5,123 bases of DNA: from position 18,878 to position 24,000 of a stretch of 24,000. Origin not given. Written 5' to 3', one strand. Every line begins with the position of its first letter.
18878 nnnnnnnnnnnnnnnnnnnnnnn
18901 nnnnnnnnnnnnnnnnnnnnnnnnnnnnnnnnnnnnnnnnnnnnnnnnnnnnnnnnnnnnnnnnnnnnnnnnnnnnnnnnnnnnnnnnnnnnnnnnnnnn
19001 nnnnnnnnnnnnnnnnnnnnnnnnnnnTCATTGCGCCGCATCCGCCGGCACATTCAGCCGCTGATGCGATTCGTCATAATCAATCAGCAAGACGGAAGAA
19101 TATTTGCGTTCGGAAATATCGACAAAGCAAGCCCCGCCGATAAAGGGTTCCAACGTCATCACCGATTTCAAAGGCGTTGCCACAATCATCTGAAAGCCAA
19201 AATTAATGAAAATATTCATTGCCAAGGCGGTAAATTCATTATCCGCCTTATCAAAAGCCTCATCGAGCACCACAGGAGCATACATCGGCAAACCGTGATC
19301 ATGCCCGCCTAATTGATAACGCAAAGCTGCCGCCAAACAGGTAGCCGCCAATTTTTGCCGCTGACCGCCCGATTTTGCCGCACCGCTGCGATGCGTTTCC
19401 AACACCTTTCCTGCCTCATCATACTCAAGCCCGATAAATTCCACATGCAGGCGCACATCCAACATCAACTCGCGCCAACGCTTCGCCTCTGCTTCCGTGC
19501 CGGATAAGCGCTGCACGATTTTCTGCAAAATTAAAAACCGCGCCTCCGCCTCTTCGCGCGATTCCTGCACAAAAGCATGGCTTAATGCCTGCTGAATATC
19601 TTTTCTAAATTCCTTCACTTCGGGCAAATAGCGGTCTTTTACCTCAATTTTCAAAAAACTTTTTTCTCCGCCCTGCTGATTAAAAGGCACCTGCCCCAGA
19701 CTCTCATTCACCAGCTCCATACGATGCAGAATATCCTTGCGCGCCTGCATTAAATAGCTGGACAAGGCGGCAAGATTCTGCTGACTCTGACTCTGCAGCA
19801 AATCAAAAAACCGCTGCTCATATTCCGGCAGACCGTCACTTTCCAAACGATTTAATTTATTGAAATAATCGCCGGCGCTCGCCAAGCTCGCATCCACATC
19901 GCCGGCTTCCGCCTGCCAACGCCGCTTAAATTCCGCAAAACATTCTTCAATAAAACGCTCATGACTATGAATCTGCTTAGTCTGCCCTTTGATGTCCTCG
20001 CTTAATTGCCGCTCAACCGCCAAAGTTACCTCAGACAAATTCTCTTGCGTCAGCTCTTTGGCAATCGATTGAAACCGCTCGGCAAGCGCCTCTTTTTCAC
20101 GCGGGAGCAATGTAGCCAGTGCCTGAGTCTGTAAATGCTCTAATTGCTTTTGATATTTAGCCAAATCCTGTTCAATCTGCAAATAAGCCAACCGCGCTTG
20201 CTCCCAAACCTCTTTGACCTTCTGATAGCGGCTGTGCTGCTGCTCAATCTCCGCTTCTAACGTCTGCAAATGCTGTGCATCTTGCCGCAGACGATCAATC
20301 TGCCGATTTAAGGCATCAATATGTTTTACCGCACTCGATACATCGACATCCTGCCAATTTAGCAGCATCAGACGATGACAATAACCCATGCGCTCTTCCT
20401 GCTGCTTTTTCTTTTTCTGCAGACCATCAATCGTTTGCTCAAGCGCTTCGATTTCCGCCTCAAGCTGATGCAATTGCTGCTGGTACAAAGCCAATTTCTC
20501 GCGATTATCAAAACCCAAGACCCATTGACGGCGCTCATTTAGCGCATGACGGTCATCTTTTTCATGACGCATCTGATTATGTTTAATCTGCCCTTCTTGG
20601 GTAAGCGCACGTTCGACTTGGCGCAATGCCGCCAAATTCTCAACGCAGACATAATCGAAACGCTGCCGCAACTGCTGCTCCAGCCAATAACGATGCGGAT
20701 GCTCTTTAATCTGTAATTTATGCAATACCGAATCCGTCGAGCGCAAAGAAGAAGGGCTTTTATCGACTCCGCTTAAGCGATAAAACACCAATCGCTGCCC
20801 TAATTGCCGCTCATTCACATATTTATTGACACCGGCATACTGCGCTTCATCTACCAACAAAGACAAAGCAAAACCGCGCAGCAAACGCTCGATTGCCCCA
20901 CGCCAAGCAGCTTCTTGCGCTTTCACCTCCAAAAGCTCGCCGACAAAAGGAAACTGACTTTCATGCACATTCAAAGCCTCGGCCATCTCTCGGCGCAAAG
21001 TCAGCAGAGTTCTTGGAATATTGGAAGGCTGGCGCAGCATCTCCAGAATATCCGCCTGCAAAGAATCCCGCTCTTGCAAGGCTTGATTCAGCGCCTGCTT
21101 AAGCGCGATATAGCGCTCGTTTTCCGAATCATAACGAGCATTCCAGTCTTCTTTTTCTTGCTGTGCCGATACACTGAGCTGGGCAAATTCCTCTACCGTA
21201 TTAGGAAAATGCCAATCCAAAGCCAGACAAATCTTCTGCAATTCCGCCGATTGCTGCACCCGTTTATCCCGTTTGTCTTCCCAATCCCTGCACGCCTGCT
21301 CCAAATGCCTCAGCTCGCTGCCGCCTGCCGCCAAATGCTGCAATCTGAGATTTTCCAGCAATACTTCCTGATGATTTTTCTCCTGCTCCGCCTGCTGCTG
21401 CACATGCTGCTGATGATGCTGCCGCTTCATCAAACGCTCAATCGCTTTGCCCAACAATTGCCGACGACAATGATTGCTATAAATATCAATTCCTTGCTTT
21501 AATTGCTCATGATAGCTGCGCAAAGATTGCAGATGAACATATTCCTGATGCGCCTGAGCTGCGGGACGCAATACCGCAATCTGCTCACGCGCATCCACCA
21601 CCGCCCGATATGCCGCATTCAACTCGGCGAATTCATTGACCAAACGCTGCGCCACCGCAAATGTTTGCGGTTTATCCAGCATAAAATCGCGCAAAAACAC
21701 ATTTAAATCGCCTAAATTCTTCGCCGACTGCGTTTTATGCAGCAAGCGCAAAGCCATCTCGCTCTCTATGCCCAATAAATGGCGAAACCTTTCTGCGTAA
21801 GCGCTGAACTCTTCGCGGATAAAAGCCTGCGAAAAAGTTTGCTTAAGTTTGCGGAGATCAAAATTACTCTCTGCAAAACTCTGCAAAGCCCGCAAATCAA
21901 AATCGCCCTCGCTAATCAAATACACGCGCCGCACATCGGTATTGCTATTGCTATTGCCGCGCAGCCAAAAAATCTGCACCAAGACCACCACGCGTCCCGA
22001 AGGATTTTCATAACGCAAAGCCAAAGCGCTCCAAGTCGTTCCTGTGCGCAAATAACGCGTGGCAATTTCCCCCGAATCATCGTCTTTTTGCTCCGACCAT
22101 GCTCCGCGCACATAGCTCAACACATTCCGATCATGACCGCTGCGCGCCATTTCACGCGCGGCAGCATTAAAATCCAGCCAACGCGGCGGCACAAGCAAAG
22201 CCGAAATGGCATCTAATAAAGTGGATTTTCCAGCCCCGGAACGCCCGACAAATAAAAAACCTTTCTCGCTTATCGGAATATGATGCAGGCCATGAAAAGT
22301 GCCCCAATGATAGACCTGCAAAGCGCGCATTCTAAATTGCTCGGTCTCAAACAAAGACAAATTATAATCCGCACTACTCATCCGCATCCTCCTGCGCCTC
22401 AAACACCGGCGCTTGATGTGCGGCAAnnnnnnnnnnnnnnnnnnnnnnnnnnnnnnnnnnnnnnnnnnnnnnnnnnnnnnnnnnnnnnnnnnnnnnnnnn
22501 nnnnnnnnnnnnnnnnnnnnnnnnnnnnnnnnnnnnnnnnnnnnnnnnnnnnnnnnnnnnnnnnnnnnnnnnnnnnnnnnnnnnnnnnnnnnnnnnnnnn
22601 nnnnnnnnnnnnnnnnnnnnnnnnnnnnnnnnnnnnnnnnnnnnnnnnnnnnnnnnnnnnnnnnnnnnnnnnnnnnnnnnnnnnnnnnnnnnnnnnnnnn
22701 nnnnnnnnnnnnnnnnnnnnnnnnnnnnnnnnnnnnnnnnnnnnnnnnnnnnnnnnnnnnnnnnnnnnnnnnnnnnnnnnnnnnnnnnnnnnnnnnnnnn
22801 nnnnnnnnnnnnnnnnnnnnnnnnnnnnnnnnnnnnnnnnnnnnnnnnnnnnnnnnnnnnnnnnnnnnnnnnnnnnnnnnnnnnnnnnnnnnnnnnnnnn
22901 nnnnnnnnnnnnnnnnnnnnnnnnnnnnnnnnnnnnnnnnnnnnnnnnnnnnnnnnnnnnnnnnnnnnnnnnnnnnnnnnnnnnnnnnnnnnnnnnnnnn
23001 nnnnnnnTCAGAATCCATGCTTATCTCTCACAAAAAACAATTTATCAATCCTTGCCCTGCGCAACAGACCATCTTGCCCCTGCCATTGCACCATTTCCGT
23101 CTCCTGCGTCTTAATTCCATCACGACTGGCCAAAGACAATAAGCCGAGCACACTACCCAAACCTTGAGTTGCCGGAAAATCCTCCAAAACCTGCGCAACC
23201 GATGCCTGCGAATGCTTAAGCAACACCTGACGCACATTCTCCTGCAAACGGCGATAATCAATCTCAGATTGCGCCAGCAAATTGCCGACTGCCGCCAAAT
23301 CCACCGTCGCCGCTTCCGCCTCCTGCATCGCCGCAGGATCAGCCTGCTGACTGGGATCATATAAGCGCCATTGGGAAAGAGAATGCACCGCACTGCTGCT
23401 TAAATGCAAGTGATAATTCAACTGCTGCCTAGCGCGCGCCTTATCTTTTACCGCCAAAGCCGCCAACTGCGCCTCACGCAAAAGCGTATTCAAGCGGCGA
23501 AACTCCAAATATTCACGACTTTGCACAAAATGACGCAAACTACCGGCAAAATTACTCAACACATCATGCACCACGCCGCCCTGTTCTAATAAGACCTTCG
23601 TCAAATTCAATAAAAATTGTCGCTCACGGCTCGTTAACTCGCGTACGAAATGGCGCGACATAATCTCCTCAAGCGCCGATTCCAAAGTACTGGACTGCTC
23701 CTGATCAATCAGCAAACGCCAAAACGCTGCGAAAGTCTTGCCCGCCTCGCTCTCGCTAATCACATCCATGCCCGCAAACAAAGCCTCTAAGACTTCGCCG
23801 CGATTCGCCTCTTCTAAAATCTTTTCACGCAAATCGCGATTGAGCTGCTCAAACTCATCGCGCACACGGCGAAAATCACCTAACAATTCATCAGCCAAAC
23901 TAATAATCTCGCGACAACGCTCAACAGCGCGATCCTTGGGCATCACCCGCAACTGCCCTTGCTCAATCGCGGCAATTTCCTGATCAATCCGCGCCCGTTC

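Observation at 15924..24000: Wadjet jetABCD extended by two translationally coupled enzyme genes (StiP-like PRTase + CitE/HpcH-like): an apparent six-gene operon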

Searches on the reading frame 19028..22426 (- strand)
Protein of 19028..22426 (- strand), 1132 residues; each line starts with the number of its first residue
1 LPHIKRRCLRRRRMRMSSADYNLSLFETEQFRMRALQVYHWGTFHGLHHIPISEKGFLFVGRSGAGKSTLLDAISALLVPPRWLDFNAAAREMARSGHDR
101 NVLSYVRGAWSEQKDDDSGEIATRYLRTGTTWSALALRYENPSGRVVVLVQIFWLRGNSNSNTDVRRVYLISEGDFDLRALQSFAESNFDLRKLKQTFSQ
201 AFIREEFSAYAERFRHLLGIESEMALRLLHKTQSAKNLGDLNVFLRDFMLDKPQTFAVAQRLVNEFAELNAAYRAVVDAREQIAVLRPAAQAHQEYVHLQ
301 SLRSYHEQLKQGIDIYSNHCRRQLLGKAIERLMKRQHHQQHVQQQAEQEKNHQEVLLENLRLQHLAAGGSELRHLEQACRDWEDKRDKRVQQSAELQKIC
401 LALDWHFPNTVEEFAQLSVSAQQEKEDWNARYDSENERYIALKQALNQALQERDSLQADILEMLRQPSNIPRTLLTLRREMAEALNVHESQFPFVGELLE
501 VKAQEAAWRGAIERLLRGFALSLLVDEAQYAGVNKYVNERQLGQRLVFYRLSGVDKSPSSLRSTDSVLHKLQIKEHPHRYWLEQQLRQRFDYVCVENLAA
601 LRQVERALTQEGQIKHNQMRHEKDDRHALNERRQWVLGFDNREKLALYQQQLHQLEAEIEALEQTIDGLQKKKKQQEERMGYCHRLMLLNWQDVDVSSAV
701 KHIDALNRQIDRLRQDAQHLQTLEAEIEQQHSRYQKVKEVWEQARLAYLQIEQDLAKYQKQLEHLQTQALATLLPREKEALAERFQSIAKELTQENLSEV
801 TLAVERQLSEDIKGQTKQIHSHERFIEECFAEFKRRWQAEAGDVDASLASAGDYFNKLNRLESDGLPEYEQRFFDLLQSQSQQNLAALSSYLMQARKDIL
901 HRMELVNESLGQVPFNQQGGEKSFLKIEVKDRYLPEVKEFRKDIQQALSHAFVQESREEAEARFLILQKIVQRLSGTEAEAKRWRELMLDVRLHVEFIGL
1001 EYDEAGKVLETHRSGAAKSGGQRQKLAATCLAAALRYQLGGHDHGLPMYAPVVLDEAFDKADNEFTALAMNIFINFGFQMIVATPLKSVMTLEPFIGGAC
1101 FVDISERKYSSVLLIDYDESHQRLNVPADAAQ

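Call 5: search_protein_families(library=pfam, proteins=[window:19028-22426:-], max_evalue=0.01)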
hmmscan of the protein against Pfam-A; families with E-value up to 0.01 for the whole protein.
window:19028-22426:- (1132 aa): 4 families
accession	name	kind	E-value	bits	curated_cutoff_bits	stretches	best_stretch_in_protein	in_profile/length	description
PF13555.12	AAA_29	-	1.4e-23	82.8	27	1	34-92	2-60/61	P-loop containing region of AAA domain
PF13558.12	SbcC_Walker_B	-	1.7e-22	79.9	27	1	988-1073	3-88/90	SbcC/RAD50-like, Walker B motif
PF13304.12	AAA_21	-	0.0015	19.1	27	0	59-78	4-23/304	AAA domain, putative AbiEii toxin, Type IV TA system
PF00005.33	ABC_tran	-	0.0071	17.4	25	1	59-80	16-37/137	ABC transporter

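Call 6: search_protein_families(library=padloc, proteins=[window:19028-22426:-], max_evalue=0.01)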
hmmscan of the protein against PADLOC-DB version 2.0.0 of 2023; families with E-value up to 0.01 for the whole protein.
window:19028-22426:- (1132 aa): 17 families
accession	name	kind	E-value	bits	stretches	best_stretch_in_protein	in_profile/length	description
PDLC00518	JetC1|JetC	-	0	1368.8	1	24-1128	9-1110/1112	DUF3584 domain; MukB-like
PDLC00512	JetC1|JetC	-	1.6e-240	799.4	1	28-1120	15-1113/1123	DUF3584 domain; MukB-like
PDLC00511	JetC1|JetC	-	1.5e-191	637.1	1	23-1090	8-1060/1108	DUF3584 domain; MukB-like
PDLC00517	JetC1|JetC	-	6.4e-186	618.8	1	27-1112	16-1108/1119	DUF3584 domain; MukB-like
PDLC00514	JetC1|JetC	-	2.7e-134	447.4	1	27-1106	4-1083/1117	DUF3584 domain; MukB-like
PDLC00509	JetC1|JetC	-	3.6e-90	301.5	1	29-1085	11-1104/1158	DUF3584 domain; MukB-like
PDLC00519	JetC1|JetC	-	5.8e-51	171.8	1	33-1120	4-1090/1097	DUF3584 domain; MukB-like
PDLC00505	JetC1|JetC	-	1e-27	94.7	2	53-879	28-848/1118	DUF3584 domain; MukB-like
PDLC00513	JetC1|JetC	-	1.4e-17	61.1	2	268-1096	262-1084/1140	DUF3584 domain; MukB-like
PDLC00507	JetC1|JetC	-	5.1e-14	49.6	2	266-840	306-877/1215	DUF3584 domain; MukB-like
PDLC00503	JetC1|JetC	-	5.3e-14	49.3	1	49-1085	19-1085/1146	DUF3584 domain; MukB-like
PDLC00506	JetC1|JetC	-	4.6e-09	32.9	2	50-402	20-381/1149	DUF3584 domain; MukB-like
PDLC00504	JetC1|JetC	-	5.3e-09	32.7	1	60-114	29-85/1144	DUF3584 domain; MukB-like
PDLC04135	mad3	-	4.3e-06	24.5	1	48-139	16-109/374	mads_3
PDLC02980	AriA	-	0.001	17.1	0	58-78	3-23/304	-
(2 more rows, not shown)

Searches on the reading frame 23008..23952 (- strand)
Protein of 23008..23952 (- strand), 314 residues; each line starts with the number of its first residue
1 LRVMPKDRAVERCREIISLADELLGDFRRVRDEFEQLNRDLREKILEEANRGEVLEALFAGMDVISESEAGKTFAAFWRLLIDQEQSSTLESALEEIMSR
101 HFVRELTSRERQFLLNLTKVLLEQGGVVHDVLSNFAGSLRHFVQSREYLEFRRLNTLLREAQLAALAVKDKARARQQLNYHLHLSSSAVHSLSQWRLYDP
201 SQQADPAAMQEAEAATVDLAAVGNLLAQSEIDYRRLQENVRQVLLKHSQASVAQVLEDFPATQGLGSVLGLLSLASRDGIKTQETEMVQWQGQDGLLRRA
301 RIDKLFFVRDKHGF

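Call 5: search_protein_families(library=pfam, proteins=[window:23008-23952:-], max_evalue=0.01)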
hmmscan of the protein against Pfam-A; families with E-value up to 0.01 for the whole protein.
window:23008-23952:- (314 aa): 1 family
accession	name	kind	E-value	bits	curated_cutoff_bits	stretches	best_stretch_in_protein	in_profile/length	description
PF11855.13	DUF3375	-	8.4e-89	299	28.6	1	1-307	162-474/474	Protein of unknown function (DUF3375)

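Call 6: search_protein_families(library=padloc, proteins=[window:23008-23952:-], max_evalue=0.01)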
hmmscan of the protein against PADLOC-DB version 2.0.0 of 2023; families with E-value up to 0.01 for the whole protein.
window:23008-23952:- (314 aa): 12 families
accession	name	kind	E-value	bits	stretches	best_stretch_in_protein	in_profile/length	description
PDLC00460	JetA1|JetA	-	9.5e-121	401.8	1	2-311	172-482/487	DUF3375 domain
PDLC00457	JetA1|JetA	-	8e-51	171.4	1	3-310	174-479/480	DUF3375 domain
PDLC00461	JetA1|JetA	-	1.2e-40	137.6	1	9-307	173-472/486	DUF3375 domain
PDLC00447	JetA1|JetA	-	2.4e-38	130.2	1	3-310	175-482/484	DUF3375 domain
PDLC00444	JetA1|JetA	-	1e-33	114.8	1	10-277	189-457/489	DUF3375 domain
PDLC00464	JetA1|JetA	-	7.7e-27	92.3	1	4-303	178-476/492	DUF3375 domain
PDLC00455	JetA1|JetA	-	2.2e-22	77.4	1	20-282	193-448/484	DUF3375 domain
PDLC00465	JetA1|JetA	-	1.2e-20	71.5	1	8-287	180-458/502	DUF3375 domain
PDLC00452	JetA1|JetA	-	8.6e-20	68.7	1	2-297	174-477/499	DUF3375 domain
PDLC00459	JetA1|JetA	-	3.3e-12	44.1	1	56-308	230-475/486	DUF3375 domain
PDLC00463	JetA1|JetA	-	2.8e-09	34.4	1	12-293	222-506/557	DUF3375 domain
PDLC01210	Cmr5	-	0.0054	14.5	0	90-160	140-210/225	CAS-III-B; effector_SS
